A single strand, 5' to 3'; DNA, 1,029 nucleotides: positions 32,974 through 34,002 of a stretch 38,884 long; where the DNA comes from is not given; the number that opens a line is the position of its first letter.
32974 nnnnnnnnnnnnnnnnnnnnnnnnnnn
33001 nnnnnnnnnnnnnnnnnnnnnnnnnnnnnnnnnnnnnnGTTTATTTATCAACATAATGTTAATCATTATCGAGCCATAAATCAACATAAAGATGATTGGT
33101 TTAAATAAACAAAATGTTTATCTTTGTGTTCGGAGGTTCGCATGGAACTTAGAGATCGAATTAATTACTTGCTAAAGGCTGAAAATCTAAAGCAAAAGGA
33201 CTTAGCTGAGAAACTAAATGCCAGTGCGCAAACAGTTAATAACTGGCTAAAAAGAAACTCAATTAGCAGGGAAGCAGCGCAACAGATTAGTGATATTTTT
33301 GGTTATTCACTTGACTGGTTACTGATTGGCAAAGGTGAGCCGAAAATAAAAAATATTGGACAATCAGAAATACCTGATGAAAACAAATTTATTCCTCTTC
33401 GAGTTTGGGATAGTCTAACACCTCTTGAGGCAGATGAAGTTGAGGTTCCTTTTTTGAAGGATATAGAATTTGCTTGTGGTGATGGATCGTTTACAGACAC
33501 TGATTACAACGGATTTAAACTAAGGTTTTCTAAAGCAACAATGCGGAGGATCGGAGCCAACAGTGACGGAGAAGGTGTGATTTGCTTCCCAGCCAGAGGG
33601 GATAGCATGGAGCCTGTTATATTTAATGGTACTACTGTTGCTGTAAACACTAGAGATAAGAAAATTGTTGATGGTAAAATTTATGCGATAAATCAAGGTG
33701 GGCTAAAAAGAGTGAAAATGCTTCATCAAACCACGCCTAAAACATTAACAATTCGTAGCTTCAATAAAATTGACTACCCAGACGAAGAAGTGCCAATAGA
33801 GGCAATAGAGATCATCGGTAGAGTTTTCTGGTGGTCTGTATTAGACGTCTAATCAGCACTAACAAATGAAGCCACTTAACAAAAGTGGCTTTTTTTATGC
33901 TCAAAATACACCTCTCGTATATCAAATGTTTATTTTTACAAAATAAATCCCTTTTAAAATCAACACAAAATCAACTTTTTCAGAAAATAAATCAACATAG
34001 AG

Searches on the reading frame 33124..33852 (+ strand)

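Call 74: search_protein_families(library=phrogs, proteins=[window:33124-33852:+], max_evalue=0.00001)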
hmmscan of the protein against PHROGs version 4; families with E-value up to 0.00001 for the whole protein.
window:33124-33852:+ (242 aa): 9 families
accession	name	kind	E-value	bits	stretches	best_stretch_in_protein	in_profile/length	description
phrog_4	-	transcription regulation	2.1e-48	166.3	1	6-238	130-336/400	transcriptional repressor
phrog_6201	-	transcription regulation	2.2e-20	73.8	1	138-239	12-116/121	CI-like repressor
phrog_8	-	transcription regulation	3.2e-20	73.9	1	3-86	71-150/346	transcriptional regulator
phrog_2328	-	transcription regulation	4.9e-11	43.5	1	8-74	15-82/128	transcriptional repressor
phrog_3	-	transcription regulation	5.9e-11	43.8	1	3-104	83-186/430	transcriptional repressor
phrog_2967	-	transcription regulation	2.3e-10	41.4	1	6-73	8-76/225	transcriptional regulator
phrog_18068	-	unknown function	5e-10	40.5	1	26-78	32-83/184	-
phrog_3037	-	transcription regulation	3.8e-09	37.6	1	25-105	32-118/189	transcriptional repressor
phrog_2856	-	transcription regulation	7.6e-06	26.6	0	3-56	42-94/165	transcriptional regulator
